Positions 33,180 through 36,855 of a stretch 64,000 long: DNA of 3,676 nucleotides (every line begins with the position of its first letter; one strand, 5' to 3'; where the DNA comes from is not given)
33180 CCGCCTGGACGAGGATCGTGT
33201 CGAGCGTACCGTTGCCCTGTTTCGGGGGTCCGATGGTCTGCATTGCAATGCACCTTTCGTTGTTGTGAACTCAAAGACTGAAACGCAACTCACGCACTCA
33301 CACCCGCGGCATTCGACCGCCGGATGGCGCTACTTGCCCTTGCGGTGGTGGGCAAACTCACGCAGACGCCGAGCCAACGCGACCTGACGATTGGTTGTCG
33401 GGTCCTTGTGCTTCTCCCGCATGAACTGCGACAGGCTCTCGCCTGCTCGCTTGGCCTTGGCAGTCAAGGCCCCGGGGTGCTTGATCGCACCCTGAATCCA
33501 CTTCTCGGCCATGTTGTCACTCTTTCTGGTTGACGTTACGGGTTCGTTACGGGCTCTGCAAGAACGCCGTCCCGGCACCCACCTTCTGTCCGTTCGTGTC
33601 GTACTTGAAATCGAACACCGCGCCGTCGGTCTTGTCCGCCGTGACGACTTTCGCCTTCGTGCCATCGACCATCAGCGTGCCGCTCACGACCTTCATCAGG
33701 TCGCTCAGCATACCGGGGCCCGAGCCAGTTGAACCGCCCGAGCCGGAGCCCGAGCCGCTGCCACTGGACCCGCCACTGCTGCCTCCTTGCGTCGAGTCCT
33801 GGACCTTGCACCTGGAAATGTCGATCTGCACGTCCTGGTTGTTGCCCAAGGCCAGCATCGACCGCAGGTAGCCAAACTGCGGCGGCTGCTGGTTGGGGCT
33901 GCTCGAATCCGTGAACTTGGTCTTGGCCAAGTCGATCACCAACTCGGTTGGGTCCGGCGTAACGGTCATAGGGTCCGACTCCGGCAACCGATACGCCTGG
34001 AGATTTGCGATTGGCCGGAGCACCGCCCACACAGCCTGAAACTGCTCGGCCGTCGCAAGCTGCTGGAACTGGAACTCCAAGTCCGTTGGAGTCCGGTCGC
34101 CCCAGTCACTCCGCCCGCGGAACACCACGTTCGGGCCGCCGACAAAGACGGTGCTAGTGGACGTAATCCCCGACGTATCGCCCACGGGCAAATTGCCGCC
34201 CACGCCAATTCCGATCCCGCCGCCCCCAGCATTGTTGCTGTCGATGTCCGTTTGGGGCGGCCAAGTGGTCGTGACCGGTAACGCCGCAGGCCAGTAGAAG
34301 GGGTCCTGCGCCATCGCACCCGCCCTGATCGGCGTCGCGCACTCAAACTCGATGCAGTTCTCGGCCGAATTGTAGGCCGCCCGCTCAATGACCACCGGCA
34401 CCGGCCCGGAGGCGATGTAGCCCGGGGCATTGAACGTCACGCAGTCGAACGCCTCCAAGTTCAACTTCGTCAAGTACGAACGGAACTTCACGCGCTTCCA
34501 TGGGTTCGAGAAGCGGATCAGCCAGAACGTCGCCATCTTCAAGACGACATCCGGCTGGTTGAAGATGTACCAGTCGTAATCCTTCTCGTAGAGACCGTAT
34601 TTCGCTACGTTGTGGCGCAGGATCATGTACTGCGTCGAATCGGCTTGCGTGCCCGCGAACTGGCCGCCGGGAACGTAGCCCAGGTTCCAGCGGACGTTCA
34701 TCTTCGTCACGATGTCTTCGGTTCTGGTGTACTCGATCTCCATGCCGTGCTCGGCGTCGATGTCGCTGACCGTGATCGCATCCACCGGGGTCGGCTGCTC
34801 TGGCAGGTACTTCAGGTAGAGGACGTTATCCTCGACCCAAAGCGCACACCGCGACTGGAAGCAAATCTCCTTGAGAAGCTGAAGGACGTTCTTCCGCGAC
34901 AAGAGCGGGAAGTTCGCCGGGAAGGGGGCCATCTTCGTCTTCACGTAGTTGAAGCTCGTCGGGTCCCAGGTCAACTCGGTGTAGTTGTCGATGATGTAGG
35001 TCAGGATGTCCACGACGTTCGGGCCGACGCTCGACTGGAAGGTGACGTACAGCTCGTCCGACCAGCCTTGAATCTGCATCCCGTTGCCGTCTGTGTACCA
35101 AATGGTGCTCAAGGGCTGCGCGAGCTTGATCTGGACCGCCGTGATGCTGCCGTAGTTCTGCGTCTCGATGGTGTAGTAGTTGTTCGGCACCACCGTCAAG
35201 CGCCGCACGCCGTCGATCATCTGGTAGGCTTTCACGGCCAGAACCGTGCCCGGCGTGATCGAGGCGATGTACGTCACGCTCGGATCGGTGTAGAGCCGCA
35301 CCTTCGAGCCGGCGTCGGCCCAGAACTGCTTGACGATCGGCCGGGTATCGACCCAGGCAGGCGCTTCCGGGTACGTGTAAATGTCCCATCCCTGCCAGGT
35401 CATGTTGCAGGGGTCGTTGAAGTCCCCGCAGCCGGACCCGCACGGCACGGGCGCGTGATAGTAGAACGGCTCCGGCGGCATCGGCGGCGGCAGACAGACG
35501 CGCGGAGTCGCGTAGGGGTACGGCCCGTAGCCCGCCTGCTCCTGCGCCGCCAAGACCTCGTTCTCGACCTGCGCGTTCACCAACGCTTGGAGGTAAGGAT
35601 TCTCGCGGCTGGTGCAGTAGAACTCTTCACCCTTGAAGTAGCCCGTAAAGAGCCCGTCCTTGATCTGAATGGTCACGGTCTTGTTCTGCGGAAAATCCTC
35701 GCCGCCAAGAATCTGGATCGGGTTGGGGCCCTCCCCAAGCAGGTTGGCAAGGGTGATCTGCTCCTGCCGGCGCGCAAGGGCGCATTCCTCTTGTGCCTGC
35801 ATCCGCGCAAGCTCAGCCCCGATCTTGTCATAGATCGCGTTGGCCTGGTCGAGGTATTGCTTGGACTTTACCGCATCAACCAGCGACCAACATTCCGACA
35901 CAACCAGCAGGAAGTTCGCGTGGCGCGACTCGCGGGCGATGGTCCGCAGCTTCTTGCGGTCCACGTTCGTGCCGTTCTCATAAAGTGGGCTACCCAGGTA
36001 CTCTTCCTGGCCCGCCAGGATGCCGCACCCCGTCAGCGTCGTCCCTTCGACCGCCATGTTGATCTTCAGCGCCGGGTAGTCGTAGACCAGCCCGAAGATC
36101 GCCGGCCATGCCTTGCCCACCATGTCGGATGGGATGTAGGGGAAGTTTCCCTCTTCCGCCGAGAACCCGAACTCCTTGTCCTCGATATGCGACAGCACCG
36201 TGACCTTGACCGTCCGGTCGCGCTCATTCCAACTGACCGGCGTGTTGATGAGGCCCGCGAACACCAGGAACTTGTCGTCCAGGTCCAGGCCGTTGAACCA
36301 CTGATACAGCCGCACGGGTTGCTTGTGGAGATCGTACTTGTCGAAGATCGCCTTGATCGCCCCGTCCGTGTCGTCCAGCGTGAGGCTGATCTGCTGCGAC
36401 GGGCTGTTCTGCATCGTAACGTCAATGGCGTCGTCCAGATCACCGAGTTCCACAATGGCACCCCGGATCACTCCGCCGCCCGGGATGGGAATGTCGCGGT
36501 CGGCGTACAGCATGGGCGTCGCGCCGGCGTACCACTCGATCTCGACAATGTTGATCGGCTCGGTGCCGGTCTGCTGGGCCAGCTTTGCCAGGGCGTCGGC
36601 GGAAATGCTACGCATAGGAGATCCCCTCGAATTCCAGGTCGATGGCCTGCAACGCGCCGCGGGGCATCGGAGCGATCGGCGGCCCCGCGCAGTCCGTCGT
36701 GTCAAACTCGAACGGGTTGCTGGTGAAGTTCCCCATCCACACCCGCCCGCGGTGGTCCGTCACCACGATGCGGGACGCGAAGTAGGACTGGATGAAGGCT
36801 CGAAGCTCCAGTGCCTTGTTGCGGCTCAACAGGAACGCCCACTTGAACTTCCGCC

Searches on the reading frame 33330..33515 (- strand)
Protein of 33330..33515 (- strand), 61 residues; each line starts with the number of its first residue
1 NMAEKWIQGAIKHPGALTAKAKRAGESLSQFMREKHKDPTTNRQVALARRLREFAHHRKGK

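Call 7: search_protein_families(library=pfam, proteins=[window:33330-33515:-], max_evalue=0.1)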
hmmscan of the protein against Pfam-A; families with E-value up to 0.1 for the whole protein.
window:33330-33515:- (61 aa): 2 families
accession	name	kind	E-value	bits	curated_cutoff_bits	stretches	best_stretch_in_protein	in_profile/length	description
PF25632.1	Fusello_VP2_Capsid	-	0.023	15.5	27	0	4-16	1-13/74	Fusellovirus capsid protein VP2 family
PF21983.2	NikA-like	-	0.046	14.3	27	1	16-34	18-36/72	Mobilization protein NikA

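Call 8: search_protein_families(library=phrogs, proteins=[window:33330-33515:-], max_evalue=0.1)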
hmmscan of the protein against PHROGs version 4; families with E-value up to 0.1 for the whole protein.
window:33330-33515:- (61 aa): 3 families
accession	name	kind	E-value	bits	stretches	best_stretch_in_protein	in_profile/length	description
phrog_20603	-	unknown function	1.2e-09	39.1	1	5-44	2-43/59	-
phrog_15706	-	unknown function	7.9e-07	30.6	1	2-19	1-18/77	-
phrog_23801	-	unknown function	0.092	12.3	1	11-37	13-39/580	-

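Call 42: search_protein_families(library=padloc, proteins=[window:33330-33512:-], max_evalue=0.01)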
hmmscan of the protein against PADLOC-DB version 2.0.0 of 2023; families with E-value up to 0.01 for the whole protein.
window:33330-33512:- (60 aa): 0 families

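Call 66: search_protein_families(library=ncbifam, proteins=[window:33330-33512:-], max_evalue=0.1)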
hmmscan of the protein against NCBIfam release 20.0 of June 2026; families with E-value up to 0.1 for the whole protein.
window:33330-33512:- (60 aa): 1 family
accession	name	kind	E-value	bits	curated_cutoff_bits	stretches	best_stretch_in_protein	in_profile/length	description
NF041264.1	MobA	equivalog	0.046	14.2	80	1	15-33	18-36/91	plasmid mobilization protein MobA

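Call 67: find_homologous_proteins(query=window:33330-33512:-, max_evalue=0.001)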
Query window:33330-33512:- (60 aa): 95 proteins with E <= 0.001 among 158 candidates.
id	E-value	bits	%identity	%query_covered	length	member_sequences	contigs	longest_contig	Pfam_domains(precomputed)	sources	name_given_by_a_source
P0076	1.8e-31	124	98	100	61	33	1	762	-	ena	-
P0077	1.1e-29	118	97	100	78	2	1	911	-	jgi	-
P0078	1.5e-28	115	92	100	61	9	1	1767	-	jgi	jgi:hypothetical protein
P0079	7.9e-28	112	90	100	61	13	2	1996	-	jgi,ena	jgi:hypothetical protein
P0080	5.8e-27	110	87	100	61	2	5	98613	-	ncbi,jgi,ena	jgi:hypothetical protein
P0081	1.0e-26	109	90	100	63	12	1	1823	-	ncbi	-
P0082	3.3e-26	107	83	100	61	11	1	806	-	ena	-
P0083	4.5e-26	107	85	100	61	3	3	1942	-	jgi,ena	jgi:hypothetical protein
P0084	7.6e-26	106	85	100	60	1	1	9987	-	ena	-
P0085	9.2e-26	106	85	100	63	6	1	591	-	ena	-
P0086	7.3e-25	103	86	97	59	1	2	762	-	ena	-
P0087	1.7e-24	102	86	97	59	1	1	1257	-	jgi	jgi:hypothetical protein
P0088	1.9e-24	102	85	100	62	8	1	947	-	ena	-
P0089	7.1e-24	100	82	100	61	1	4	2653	-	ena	-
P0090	8.7e-24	100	84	97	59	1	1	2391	-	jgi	jgi:hypothetical protein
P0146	2.7e-7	48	52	98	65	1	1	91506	-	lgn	-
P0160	1.0e-5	43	56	78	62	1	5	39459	-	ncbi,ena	-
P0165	1.2e-4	40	48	88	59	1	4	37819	-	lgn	-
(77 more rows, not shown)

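Call 68: find_encoding_contigs(protein=P0160, flank=5000, max_places=2)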
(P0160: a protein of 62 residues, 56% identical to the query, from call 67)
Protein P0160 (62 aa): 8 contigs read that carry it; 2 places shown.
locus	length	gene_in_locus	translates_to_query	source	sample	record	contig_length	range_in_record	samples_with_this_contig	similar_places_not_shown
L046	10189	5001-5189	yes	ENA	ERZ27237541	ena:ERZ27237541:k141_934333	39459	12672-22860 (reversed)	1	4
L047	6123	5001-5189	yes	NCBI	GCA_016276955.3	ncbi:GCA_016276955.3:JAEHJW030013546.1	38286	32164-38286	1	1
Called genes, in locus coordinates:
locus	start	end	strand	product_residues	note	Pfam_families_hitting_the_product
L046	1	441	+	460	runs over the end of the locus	PF03237:Terminase_6N, PF04466:Terminase_3, PF17289:Terminase_6C (weak)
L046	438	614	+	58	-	PF02810:SEC-C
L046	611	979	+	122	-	-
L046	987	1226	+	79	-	PF04545:Sigma70_r4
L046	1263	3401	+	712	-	-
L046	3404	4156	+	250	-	-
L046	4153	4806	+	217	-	-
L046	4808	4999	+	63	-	-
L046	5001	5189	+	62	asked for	-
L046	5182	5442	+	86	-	-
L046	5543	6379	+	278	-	-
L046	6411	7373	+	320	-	PF17236:SU10_MCP (weak)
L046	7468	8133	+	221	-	-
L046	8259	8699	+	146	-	-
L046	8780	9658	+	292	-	-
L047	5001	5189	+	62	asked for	-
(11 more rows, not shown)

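Call 69: find_encoding_contigs(protein=P0146, flank=5000, max_places=2)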
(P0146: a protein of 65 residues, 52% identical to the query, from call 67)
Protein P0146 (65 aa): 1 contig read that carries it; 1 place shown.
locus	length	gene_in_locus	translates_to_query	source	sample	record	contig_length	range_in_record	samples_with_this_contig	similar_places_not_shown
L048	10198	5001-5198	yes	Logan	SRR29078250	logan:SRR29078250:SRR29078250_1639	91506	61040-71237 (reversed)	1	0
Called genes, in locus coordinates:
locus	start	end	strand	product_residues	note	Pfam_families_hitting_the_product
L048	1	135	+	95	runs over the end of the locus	-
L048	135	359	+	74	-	-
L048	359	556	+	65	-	-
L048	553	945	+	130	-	PF00583:Acetyltransf_1, PF13302:Acetyltransf_3, PF13673:Acetyltransf_10, PF13508:Acetyltransf_7, PF14542:Acetyltransf_CG (weak), PF08445:FR47 (weak)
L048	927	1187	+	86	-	-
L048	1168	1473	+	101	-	-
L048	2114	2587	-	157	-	-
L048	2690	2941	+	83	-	-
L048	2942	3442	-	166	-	PF00847:AP2 (weak)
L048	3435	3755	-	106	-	-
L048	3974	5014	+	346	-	-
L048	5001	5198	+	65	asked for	-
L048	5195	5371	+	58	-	-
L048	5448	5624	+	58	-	-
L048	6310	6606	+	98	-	PF20137:BubE (faint)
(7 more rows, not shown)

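Call 70: find_encoding_contigs(protein=P0165, flank=5000, max_places=2)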
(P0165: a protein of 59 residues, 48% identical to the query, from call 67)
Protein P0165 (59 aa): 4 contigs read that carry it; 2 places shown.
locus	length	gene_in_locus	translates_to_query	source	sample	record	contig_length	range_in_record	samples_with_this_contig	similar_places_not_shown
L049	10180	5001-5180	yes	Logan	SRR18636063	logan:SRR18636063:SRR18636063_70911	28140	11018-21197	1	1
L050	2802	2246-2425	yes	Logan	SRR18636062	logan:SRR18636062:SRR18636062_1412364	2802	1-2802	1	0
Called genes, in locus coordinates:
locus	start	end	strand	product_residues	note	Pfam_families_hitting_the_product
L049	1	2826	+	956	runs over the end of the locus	-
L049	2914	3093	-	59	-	-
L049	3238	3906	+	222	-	-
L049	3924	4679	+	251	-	-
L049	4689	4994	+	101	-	-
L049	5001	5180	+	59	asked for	-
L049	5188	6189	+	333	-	PF21722:Gly_rich_2 (weak)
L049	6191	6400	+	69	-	-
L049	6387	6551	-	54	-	-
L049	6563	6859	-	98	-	-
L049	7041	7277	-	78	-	-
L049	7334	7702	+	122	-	-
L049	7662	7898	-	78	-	-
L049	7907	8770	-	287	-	PF09588:YqaJ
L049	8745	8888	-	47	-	-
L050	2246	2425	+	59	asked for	-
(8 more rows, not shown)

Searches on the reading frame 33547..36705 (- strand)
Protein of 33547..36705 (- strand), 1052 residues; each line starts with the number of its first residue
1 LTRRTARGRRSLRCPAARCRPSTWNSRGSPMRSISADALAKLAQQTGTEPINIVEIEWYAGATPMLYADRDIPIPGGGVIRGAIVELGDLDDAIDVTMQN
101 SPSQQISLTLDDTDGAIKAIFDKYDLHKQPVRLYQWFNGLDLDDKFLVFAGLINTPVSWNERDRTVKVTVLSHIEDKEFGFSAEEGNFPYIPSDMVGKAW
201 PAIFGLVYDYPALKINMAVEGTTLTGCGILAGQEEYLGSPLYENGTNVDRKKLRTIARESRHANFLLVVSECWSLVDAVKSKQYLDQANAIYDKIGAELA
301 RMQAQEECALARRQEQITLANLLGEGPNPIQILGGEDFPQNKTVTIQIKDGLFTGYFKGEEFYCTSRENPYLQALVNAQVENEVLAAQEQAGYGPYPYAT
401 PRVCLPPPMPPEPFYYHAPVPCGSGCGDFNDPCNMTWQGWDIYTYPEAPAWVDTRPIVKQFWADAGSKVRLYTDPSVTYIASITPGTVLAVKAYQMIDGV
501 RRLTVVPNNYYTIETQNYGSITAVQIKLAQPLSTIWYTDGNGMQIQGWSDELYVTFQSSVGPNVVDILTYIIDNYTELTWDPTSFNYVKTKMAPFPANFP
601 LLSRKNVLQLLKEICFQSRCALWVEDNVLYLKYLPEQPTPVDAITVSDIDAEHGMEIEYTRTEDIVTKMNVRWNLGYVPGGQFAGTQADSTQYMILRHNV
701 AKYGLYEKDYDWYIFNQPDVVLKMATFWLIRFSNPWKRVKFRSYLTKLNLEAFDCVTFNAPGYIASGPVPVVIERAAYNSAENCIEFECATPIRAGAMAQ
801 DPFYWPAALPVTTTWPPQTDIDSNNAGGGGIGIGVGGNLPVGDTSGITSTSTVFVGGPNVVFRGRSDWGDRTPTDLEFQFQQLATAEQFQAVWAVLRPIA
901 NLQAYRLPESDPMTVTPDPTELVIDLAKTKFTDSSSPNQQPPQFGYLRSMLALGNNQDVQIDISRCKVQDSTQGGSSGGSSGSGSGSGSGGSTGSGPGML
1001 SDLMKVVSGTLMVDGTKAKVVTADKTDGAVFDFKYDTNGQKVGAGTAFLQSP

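Call 7: search_protein_families(library=pfam, proteins=[window:33547-36705:-], max_evalue=0.1)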
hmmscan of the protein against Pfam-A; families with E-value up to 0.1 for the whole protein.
window:33547-36705:- (1052 aa): 0 families

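Call 8: search_protein_families(library=phrogs, proteins=[window:33547-36705:-], max_evalue=0.1)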
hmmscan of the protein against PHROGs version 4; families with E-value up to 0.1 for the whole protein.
window:33547-36705:- (1052 aa): 1 family
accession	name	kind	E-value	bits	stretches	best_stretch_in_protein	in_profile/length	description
phrog_2048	-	tail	0.001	19.1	1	31-176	175-321/390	tail protein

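Call 21: find_related_loci(query=A3, collection=genome_contigs, flank=6000)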
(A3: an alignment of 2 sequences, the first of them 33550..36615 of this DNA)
Query A3 (1022 aa) in genome_contigs; peptide patterns used: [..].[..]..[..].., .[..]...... (x = any residue, [..] = any of these).
511 stretches matched a pattern, but none encodes a relative of the query by tblastn (E <= 1e-3).

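Call 22: find_related_loci(query=A3, collection=viral_contigs, flank=6000)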
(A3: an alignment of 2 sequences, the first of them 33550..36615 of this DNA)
Query A3 (1022 aa) in viral_contigs; peptide patterns used: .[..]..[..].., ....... (x = any residue, [..] = any of these).
204 stretches matched a pattern; 11 encode a relative of the query (tblastn E <= 1e-3); 11 distinct loci.
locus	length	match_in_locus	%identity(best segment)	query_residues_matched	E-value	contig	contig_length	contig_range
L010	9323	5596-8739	55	1-1022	0e+0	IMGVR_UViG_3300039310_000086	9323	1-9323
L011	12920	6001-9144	55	1-1022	0e+0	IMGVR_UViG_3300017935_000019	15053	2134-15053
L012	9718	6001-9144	55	1-1022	0e+0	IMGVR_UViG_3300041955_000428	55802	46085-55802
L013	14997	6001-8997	58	1-1020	0e+0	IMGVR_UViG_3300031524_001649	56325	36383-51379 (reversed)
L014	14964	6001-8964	55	1-1020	0e+0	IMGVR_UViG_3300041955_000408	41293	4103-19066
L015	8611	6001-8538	62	1-859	0e+0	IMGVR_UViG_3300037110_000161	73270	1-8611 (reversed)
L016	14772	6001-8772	51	1-924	0e+0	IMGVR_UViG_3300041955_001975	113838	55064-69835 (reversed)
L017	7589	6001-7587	59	1-535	0e+0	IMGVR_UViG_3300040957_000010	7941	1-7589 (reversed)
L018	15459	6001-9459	44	1-1022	3e-162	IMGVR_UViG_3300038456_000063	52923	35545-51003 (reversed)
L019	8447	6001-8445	43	1-692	2e-160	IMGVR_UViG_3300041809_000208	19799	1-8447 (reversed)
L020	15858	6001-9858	40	1-1021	2e-78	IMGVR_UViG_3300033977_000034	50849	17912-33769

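Call 39: search_dna_similar(query=window:33550-36615:-, collection=phages, mode=protein, max_rows=15)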
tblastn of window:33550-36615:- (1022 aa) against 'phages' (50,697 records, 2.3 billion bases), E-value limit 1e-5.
No match.

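Call 66: search_protein_families(library=ncbifam, proteins=[window:33550-36615:-], max_evalue=0.1)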
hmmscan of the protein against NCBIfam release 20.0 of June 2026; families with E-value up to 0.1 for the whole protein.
window:33550-36615:- (1022 aa): 1 family
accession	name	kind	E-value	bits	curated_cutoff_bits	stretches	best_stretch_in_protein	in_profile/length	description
NF038033.1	FEA1_rel_lipo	equivalog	0.015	14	250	1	936-969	26-59/406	FEA1-related lipoprotein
